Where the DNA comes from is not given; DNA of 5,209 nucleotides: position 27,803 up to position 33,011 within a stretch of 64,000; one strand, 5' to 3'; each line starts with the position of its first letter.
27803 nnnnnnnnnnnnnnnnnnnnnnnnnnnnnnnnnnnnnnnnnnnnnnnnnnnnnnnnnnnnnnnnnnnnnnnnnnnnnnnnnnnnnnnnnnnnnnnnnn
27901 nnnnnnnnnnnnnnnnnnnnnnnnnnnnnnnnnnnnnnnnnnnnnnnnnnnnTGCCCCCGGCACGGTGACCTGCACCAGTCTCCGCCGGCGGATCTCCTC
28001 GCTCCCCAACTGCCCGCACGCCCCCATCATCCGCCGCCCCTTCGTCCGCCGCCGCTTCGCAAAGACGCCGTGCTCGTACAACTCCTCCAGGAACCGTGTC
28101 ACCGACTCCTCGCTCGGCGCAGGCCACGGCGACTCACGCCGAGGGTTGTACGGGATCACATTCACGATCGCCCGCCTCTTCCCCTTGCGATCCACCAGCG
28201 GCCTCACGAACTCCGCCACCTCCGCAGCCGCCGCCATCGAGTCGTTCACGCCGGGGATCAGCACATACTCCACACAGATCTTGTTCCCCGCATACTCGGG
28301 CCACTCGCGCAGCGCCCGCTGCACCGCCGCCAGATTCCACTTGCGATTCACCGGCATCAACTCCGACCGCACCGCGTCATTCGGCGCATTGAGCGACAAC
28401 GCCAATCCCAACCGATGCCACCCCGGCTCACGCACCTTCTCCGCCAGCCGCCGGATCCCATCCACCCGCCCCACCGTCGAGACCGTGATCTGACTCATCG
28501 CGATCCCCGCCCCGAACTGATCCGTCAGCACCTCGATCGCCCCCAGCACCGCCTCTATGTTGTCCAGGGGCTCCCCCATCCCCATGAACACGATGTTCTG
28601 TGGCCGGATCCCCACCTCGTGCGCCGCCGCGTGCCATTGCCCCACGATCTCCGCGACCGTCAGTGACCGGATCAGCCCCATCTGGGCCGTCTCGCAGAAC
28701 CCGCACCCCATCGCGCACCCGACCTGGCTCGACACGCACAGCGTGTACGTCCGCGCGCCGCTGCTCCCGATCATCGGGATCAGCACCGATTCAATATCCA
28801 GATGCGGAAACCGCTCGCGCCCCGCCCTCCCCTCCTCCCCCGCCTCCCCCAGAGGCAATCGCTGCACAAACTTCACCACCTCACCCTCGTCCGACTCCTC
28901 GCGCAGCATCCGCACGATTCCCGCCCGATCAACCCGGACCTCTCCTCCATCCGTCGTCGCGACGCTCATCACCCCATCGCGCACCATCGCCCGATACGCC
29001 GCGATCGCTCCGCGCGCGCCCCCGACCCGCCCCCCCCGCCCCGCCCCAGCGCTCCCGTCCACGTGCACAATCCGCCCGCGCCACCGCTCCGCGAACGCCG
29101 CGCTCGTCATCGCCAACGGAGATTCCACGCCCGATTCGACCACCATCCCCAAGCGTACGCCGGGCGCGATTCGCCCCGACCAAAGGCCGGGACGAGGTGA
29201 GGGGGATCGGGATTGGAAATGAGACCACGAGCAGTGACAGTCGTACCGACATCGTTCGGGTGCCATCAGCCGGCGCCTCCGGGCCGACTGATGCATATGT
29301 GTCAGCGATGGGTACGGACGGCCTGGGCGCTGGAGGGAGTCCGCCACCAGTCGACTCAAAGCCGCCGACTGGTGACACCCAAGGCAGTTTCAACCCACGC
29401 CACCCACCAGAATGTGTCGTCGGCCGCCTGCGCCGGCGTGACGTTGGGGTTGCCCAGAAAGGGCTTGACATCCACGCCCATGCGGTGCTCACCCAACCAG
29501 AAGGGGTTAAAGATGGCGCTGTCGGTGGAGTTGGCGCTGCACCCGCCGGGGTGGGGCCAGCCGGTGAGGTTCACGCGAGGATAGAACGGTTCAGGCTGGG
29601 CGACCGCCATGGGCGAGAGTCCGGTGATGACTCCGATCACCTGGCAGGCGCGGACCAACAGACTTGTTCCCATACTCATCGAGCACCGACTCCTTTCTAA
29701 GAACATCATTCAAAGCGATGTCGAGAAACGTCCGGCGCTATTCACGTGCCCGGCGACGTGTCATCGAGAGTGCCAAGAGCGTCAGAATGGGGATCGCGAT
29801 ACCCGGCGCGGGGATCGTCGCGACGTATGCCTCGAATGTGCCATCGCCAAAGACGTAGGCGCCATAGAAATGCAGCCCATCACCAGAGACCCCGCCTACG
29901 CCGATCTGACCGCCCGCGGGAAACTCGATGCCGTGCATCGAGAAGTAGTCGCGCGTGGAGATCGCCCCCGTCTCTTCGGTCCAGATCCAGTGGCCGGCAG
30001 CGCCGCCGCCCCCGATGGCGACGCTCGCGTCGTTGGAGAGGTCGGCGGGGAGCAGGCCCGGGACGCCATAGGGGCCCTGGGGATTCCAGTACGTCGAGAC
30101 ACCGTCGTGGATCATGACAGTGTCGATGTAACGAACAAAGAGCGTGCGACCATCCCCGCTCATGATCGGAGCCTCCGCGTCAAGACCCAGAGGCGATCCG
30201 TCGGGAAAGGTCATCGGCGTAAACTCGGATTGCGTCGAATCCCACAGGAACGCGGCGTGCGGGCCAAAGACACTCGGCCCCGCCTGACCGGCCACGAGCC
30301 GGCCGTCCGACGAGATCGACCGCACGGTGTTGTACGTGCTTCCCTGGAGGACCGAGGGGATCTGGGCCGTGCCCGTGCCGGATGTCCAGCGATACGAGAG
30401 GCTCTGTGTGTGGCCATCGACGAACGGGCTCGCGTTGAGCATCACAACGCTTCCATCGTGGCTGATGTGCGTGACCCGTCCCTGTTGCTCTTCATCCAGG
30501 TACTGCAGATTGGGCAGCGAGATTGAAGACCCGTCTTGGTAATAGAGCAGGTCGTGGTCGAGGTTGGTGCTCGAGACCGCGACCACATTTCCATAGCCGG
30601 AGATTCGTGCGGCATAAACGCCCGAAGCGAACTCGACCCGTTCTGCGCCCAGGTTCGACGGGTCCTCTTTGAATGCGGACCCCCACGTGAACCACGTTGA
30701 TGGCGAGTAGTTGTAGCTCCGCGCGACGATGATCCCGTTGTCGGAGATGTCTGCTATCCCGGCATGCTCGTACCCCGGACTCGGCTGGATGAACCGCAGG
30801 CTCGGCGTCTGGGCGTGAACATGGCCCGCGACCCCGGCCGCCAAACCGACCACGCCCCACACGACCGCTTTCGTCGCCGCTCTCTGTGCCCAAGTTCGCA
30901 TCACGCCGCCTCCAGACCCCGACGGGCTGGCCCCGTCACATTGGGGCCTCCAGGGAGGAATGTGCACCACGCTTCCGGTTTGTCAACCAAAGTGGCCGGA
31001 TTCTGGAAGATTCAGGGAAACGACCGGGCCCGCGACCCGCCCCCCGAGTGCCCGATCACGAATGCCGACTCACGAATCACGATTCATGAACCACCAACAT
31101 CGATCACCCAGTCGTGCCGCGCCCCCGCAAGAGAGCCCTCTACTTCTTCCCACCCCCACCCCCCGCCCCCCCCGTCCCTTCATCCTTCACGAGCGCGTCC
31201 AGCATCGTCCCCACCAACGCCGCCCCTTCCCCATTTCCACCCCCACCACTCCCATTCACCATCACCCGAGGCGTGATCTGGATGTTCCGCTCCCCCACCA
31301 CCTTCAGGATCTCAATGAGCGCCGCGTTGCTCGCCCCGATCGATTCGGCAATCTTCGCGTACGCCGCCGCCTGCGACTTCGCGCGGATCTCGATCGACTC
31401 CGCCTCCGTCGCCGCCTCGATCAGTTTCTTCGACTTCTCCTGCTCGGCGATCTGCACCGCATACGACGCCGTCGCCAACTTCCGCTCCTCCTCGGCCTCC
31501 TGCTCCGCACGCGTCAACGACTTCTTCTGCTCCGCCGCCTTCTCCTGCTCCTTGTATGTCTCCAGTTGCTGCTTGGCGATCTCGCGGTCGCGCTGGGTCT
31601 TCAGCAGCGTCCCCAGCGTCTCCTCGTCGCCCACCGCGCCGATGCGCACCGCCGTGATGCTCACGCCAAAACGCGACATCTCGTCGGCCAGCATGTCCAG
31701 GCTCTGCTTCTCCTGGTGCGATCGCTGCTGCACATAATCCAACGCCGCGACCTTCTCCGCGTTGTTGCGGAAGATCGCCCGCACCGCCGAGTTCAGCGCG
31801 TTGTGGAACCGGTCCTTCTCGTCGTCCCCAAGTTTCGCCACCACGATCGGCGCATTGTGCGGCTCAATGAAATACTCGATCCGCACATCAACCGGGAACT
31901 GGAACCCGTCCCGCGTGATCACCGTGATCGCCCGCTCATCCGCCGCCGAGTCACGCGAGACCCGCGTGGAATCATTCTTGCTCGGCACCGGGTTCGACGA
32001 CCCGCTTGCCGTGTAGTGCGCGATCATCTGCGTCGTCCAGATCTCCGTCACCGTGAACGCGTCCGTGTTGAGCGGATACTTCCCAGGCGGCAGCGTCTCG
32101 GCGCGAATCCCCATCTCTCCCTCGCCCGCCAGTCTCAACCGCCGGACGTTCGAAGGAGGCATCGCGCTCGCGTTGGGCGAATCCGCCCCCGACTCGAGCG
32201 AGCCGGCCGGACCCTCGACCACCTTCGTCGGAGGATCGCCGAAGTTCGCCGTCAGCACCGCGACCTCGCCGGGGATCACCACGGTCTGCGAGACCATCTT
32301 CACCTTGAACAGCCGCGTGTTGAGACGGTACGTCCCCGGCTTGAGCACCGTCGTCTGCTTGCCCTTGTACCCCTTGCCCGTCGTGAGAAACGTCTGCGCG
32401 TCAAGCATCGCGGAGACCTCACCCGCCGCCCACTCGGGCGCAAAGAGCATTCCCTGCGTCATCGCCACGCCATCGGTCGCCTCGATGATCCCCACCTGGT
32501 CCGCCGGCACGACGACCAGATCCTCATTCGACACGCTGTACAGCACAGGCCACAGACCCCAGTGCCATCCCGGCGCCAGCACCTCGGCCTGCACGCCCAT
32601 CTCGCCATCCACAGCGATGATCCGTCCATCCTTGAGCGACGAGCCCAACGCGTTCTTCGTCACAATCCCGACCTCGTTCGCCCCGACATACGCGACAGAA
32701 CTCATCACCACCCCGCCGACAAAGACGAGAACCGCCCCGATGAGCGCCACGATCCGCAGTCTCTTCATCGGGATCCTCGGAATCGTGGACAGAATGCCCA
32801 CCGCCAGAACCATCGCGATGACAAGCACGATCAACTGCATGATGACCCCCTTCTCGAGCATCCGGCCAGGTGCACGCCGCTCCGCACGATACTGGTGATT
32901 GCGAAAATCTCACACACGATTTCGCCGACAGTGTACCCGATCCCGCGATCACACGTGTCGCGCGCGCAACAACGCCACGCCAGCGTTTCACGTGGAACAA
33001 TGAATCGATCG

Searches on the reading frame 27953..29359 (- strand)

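Call 44: search_protein_families(library=pfam, proteins=[window:27953-29359:-], max_evalue=0.001)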
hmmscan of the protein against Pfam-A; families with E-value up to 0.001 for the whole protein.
window:27953-29359:- (469 aa): 1 family
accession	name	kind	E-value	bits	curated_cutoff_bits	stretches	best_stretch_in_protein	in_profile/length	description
PF04055.27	Radical_SAM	-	2e-14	54.5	29.5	1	210-375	2-158/166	Radical SAM superfamily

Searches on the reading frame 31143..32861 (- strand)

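Call 44: search_protein_families(library=pfam, proteins=[window:31143-32861:-], max_evalue=0.001)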
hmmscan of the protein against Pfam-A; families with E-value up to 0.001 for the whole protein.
window:31143-32861:- (573 aa): 1 family
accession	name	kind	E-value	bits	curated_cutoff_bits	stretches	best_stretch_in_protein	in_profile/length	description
PF01145.31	Band_7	-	2.4e-14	54.2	23.6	1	298-442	44-174/176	SPFH domain / Band 7 family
